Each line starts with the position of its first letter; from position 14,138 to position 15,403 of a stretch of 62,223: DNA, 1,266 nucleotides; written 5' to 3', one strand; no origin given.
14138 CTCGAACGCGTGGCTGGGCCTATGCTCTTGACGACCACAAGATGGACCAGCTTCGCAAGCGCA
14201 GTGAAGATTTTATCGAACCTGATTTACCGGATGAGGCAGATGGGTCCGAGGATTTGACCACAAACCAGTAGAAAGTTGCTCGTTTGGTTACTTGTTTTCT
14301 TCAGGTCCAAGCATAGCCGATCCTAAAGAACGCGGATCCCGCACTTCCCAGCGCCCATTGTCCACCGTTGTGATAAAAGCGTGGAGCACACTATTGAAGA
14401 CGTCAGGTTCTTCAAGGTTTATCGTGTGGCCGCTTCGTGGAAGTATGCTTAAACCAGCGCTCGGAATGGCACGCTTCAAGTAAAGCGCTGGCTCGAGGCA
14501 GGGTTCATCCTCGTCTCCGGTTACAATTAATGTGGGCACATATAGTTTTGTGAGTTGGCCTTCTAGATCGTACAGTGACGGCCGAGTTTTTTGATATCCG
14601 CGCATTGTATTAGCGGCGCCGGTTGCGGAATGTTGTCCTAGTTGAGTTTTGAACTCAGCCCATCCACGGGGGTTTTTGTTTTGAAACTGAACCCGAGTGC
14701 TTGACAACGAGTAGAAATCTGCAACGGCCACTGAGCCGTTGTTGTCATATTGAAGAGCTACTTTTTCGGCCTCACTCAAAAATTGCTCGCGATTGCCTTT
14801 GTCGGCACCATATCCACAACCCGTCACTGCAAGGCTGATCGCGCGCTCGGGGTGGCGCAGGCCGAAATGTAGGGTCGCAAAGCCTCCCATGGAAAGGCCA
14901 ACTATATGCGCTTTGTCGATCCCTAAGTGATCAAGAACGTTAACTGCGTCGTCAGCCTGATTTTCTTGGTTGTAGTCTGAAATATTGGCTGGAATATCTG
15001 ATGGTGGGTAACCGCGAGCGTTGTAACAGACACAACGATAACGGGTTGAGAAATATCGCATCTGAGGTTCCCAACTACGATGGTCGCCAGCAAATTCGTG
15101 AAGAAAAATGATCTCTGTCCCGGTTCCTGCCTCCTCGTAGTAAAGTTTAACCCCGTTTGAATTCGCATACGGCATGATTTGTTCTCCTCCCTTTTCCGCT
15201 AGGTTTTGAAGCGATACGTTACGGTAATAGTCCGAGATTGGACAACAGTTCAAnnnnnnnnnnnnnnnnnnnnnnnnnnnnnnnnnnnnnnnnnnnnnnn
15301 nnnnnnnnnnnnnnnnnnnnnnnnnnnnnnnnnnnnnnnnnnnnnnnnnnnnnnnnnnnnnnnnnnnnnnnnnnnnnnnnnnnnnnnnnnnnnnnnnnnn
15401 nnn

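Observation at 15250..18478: Minimal PaaA/BoxB-like di-iron oxygenase operon without the usual partner subunits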

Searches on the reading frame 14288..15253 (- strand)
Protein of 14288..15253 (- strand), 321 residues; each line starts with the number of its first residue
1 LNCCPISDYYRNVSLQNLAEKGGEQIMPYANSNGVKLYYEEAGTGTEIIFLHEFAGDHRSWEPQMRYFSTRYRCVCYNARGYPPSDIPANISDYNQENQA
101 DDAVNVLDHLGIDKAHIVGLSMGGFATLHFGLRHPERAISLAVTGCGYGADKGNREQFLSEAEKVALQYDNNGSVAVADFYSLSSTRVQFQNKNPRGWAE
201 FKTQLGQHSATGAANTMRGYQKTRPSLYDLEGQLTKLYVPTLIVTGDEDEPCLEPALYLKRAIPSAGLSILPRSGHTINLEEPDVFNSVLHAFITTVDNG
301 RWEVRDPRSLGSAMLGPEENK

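Call 3: search_protein_families(library=pfam, proteins=[window:14288-15253:-], max_evalue=0.01)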
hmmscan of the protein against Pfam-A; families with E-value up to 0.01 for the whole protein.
window:14288-15253:- (321 aa): 5 families
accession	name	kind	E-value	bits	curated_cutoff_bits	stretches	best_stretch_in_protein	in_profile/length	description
PF00561.26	Abhydrolase_1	-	3.7e-23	82.9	25.8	1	48-283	3-245/245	alpha/beta hydrolase fold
PF12697.13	Abhydrolase_6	-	3.4e-16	61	26.3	1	48-287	1-215/217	Alpha/beta hydrolase family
PF03096.20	Ndr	-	6.2e-06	25.6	23.3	1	97-291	83-273/283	Ndr family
PF12146.15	Hydrolase_4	-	1.6e-05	24.8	27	1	72-253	32-206/239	Serine aminopeptidase, S33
PF00756.26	Esterase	-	0.0076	16.5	22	0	115-137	117-139/251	Putative esterase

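Call 4: search_protein_families(library=ncbifam, proteins=[window:14288-15253:-], max_evalue=0.01)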
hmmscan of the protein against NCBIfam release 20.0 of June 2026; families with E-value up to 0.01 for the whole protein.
window:14288-15253:- (321 aa): 34 families (the best 25 are shown)
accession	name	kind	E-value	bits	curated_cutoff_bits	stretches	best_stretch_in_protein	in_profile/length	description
TIGR02427.1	protocat_pcaD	equivalog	2.1e-28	99.4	255.85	1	37-294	2-250/251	3-oxoadipate enol-lactonase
NF051488.1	bifunc_PcaDC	exception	4e-26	92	390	1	46-298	13-254/375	bifunctional 3-oxoadipate enol-lactonase/4-carboxymuconolactone decarboxylase PcaDC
NF051487.1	bifunc_PcaCD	exception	1.5e-25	90.2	430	1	44-295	171-412/413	bifunctional 4-carboxymuconolactone decarboxylase/3-oxoadipate enol-lactonase PcaCD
TIGR03695.1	menH_SHCHC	equivalog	2.9e-23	82.6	208.55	1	46-294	3-251/252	2-succinyl-6-hydroxy-2,4-cyclohexadiene-1-carboxylate synthase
NF045632.1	hydroxlase_HsaD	equivalog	7.8e-21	74.3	400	2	28-147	15-138/290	4,5:9,10-diseco-3-hydroxy-5,9,17-trioxoandrosta-1(10),2-diene-4-oate hydrolase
TIGR03611.1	RutD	equivalog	3.4e-20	72.5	238.5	2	44-143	12-110/258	pyrimidine utilization protein D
NF052610.1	macro_16_ester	equivalog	1.2e-19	70.8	420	1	91-283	72-269/281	alpha/beta fold macrolide esterase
TIGR01250.1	pro_imino_pep_2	subfamily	6e-18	65.4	167.65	1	33-294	11-287/288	proline iminopeptidase-family hydrolase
NF053683.1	esterase_mleBRB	exception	1e-17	64.7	585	1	92-287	73-269/280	BRB family alpha/beta fold macrolide esterase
TIGR03343.1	biphenyl_bphD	equivalog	4.4e-17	62.2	462.15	1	35-294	20-280/282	2-hydroxy-6-oxo-6-phenylhexa-2,4-dienoate hydrolase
NF011457.0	PRK14875.1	equivalog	2.3e-16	59.7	307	1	34-295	119-370/372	acetoin dehydrogenase dihydrolipoyllysine-residue acetyltransferase subunit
NF053693.1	esterase_mleCBF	exception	7e-16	58.4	564.5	2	90-144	71-125/279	CBF family alpha/beta fold macrolide esterase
NF004514.1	PRK05855.1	equivalog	3.8e-14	52.2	455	1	32-125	7-103/578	SDR family oxidoreductase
NF053684.1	esterase_mleBCA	exception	7.6e-14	51.5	570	1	90-292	71-276/281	BCA family alpha/beta fold macrolide esterase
NF045948.1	ProImpepThrmp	equivalog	3.4e-12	46.4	500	2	228-296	221-289/291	proline iminopeptidase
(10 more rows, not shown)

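Call 72: search_solved_structures(query=window:14288-15175:-, max_evalue=1e-10)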
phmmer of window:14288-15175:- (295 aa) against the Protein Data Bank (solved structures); distinct sequences matched with E-value up to 1e-10: 80 (the best 60 are shown).
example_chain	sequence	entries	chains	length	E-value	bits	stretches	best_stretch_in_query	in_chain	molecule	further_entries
5egn_A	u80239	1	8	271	8.4e-27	97.5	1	1-270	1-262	Esterase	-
6eb3_A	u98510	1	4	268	4.8e-19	72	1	1-268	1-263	Est1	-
8v16_C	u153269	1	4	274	5.2e-19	71.9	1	1-268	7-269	Esterase 1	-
6i8w_A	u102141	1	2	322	3.8e-18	69.1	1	10-275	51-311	Alpha/beta fold hydrolase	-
5h3h_A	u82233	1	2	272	5.5e-17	65.3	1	7-269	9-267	Abhydrolase domain-containing protein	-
1va4_A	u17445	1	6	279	6.6e-17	65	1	6-113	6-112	Arylesterase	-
3hea_A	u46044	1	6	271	7.1e-17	64.9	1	6-113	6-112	Arylesterase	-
3ia2_A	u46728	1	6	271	7.2e-17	64.9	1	6-113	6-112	Arylesterase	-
3t4u_A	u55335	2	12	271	7.2e-17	64.9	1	6-113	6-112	Arylesterase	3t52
3hi4_A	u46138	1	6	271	7.2e-17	64.9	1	6-113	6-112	Arylesterase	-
8pi1_A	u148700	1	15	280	7.4e-17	64.8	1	6-113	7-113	Arylesterase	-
5nfq_A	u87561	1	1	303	1e-16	64.4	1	7-102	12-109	epoxide hydrolase belonging to alpha/beta hydrolase superfamily metagenomic from Tomsk sam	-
4uhc_A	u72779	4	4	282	1.7e-16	63.6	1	7-268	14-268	ESTERASE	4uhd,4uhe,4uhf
4uhh_A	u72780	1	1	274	1.8e-16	63.6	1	7-267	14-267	ESTERASE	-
2r11_A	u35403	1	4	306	5.7e-16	61.9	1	22-118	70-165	Carboxylesterase NP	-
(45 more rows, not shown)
